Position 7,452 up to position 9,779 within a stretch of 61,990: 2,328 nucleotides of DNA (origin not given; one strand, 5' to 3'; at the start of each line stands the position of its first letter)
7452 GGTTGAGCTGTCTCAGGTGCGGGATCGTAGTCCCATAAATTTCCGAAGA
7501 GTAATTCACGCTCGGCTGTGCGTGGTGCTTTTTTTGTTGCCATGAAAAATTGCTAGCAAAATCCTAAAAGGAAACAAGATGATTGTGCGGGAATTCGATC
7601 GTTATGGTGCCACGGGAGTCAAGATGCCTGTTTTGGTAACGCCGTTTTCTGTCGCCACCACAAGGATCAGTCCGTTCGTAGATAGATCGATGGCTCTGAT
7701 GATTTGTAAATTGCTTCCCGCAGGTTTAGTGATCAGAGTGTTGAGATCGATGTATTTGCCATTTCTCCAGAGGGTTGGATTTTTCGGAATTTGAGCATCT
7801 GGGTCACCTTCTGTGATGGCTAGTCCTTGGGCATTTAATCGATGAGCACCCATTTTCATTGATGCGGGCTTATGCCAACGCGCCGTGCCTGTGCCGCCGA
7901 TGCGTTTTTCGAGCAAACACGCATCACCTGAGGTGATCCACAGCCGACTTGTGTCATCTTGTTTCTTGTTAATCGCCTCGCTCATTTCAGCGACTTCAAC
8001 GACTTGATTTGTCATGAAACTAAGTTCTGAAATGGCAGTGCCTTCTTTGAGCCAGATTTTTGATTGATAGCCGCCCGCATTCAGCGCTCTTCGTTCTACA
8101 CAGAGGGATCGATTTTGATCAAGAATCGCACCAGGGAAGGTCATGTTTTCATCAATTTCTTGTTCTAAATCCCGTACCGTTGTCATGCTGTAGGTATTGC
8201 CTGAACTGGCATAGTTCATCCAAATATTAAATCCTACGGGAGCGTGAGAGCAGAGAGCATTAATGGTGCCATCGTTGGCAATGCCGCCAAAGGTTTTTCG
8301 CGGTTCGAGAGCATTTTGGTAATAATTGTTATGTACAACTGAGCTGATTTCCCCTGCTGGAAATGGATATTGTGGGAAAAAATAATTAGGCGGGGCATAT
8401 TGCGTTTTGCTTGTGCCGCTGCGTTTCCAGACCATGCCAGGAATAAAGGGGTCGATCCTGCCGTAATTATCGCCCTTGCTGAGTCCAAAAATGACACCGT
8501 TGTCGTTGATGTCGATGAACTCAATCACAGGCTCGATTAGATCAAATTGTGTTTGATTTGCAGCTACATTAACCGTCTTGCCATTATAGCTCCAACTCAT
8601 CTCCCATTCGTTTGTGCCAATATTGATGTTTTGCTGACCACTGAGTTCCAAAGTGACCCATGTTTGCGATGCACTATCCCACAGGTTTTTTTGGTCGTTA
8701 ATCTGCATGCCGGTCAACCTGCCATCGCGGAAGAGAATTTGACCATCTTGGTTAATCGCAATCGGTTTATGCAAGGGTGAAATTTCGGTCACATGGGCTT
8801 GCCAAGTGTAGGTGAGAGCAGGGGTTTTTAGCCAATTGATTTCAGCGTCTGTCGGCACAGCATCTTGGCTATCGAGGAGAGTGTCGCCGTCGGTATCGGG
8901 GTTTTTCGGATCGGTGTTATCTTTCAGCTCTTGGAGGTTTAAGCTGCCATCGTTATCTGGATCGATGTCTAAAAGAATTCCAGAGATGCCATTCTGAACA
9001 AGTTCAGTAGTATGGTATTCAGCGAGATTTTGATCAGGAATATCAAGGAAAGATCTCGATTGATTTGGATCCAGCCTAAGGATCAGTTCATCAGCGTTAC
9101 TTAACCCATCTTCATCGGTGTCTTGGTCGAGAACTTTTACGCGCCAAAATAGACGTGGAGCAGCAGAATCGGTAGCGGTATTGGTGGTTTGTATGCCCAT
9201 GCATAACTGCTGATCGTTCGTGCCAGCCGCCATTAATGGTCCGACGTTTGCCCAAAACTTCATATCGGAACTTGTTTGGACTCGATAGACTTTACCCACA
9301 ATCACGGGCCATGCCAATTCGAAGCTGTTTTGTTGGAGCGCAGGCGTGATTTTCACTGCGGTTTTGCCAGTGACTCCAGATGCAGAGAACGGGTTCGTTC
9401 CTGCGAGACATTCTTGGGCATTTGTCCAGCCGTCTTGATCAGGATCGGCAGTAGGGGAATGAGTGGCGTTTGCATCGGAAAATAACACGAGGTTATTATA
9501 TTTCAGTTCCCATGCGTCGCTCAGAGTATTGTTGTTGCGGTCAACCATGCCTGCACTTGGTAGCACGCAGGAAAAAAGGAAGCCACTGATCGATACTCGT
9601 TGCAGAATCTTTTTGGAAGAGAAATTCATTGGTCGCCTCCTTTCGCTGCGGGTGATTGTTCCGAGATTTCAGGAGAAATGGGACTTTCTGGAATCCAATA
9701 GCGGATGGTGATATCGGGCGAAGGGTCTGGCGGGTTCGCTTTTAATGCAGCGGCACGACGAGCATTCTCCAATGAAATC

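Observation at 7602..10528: Second copy of the partner plus N-module cassette with a different payload and the same ATGA coupling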

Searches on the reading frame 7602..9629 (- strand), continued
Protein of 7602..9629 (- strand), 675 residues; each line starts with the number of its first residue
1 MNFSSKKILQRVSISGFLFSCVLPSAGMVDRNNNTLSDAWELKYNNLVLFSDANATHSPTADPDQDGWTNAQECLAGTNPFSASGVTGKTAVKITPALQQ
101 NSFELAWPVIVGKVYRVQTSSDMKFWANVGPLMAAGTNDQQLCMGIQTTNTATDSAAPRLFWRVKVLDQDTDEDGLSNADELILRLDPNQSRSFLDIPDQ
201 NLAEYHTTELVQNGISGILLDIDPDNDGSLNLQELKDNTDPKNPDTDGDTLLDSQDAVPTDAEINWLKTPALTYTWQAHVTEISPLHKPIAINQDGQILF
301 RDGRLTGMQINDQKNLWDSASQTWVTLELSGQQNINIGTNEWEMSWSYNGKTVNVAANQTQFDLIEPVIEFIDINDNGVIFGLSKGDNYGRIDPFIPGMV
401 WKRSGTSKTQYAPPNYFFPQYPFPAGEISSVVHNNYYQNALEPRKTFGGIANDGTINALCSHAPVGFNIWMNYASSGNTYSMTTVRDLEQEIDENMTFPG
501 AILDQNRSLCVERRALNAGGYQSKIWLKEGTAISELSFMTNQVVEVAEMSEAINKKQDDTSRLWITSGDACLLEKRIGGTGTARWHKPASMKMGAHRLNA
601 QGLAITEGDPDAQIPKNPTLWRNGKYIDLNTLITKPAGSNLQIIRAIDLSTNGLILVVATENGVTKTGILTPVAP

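Call 81: fold_search(model_id=the predicted structure, library=pdb)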
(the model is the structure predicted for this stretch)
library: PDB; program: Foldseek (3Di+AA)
matches with E <= 10: 945; with E <= 0.001: 34
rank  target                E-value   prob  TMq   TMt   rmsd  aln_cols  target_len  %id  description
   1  9db6_A                4.4e-06  1.00  0.24  0.29  16.1       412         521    8  Sialidase682 co-crystallized with inhibitor DANA (released 2025-07-02)
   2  4fj6_C                9.7e-06  1.00  0.23  0.28  16.5       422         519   10  Crystal structure of a glycoside hydrolase family 33, candidate sialidase (BDI_2946) from Parabacteroides distasonis A (released 2012-07-25)
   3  1ms5_B                3.5e-05  0.99  0.19  0.20  17.0       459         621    7  Triclinic form of Trypanosoma cruzi trans-sialidase, soaked with N-acetylneuraminyl-a-2,3-thio-galactoside (NA-S-Gal) (released 2003-03-25)
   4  1snt                  3.7e-05  1.00  0.21  0.34  11.6       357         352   10  Structure of the human cytosolic sialidase Neu2 (released 2004-11-02)
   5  4fj6_D                3.9e-05  1.00  0.24  0.30  15.8       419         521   10  Crystal structure of a glycoside hydrolase family 33, candidate sialidase (BDI_2946) from Parabacteroides distasonis A (released 2012-07-25)
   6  6myv_C                6.3e-05  1.00  0.25  0.30  18.4       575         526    8  Sialidase26 co-crystallized with DANA-Gc (released 2019-10-02)
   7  1ms9_A                7.0e-05  1.00  0.22  0.23  12.5       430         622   10  Triclinic form of Trypanosoma cruzi trans-sialidase, in complex with lactose (released 2003-03-25)
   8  4fj6_A                8.2e-05  1.00  0.24  0.29  16.0       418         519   10  Crystal structure of a glycoside hydrolase family 33, candidate sialidase (BDI_2946) from Parabacteroides distasonis A (released 2012-07-25)
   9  6mrv_A                9.1e-05  1.00  0.25  0.30  18.6       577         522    8  Sialidase26 co-crystallized with DANA (released 2019-10-02)
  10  4q6k_A                9.1e-05  0.99  0.23  0.28  18.3       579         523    9  Crystal structure of a putative neuraminidase (BACCAC_01090) from Bacteroides caccae ATCC 43185 at 1.90 A resolution ( (released 2014-10-01)
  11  5es4_G                1.1e-04  1.00  0.30  0.24   9.3       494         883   10  RE-REFINEMENT OF INTEGRIN ALPHAXBETA2 ECTODOMAIN IN THE CLOSED/BENT CONFORMATION (released 2016-03-02)
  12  1sll                  1.1e-04  0.98  0.20  0.20  16.2       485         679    6  SIALIDASE L FROM LEECH MACROBDELLA DECORA (released 1998-12-16)
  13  2a75                  1.3e-04  1.00  0.23  0.24  12.2       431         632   10  Trypanosoma rangeli Sialidase In Complex With 2,3- Difluorosialic Acid (Covalent Intermediate) (released 2005-11-22)
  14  6mnj_A                1.3e-04  1.00  0.23  0.29  16.9       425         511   10  Hadza microbial sialidase Hz136 (released 2019-10-02)
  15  1eur                  1.5e-04  1.00  0.22  0.36  13.0       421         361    9  SIALIDASE (released 1997-01-11)
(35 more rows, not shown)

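Call 102: search_protein_families(library=padloc, proteins=[window:7602-9629:-], max_evalue=0.01)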
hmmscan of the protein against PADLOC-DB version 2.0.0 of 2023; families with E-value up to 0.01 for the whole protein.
window:7602-9629:- (675 aa): 0 families

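Call 103: search_protein_families(library=phrogs, proteins=[window:7602-9629:-], max_evalue=0.01)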
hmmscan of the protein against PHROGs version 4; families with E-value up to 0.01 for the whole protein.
window:7602-9629:- (675 aa): 1 family
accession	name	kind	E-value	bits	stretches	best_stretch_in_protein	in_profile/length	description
phrog_36046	-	unknown function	0.00063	19.8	0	50-84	283-317/506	-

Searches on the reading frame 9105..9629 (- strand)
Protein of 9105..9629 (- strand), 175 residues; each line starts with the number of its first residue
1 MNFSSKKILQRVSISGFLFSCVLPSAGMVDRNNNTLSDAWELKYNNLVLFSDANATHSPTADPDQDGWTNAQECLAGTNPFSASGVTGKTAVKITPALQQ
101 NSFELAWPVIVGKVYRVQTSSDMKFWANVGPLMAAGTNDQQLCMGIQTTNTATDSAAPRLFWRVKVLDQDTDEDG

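Call 20: find_homologous_proteins(query=window:9105-9629:-)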
Query seq(175 aa) (175 aa): 3 proteins with E <= 0.001 among 24 candidates.
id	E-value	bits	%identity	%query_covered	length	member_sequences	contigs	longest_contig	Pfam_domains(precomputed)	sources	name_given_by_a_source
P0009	5.8e-26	109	38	91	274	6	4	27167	PF18884.6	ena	-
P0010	1.1e-18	86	39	89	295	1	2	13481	PF18884.6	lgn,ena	-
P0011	5.2e-17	80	36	95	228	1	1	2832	PF18884.6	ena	-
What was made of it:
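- Tried and rejected: It returned only 3 proteins (call 20).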

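Call 56: find_encoding_contigs(protein=P0009, flank=5000, max_places=2)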
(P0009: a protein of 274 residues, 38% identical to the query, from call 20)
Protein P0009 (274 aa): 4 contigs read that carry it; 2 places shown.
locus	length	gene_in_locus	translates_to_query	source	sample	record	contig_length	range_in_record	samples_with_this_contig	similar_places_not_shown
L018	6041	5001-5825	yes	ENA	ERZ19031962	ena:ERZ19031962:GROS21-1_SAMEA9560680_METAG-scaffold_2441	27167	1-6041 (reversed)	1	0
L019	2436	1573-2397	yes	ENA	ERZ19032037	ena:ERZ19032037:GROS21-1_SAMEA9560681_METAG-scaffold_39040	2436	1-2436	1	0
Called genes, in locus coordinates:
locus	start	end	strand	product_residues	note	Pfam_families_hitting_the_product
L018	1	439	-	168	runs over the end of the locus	PF12161:HsdM_N (weak)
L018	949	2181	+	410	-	PF00589:Phage_integrase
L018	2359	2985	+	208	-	PF08378:NERD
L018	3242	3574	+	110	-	-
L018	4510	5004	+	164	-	-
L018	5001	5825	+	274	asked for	PF18884:TSP3_bac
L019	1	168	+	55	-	?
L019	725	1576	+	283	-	-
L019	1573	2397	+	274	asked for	PF18884:TSP3_bac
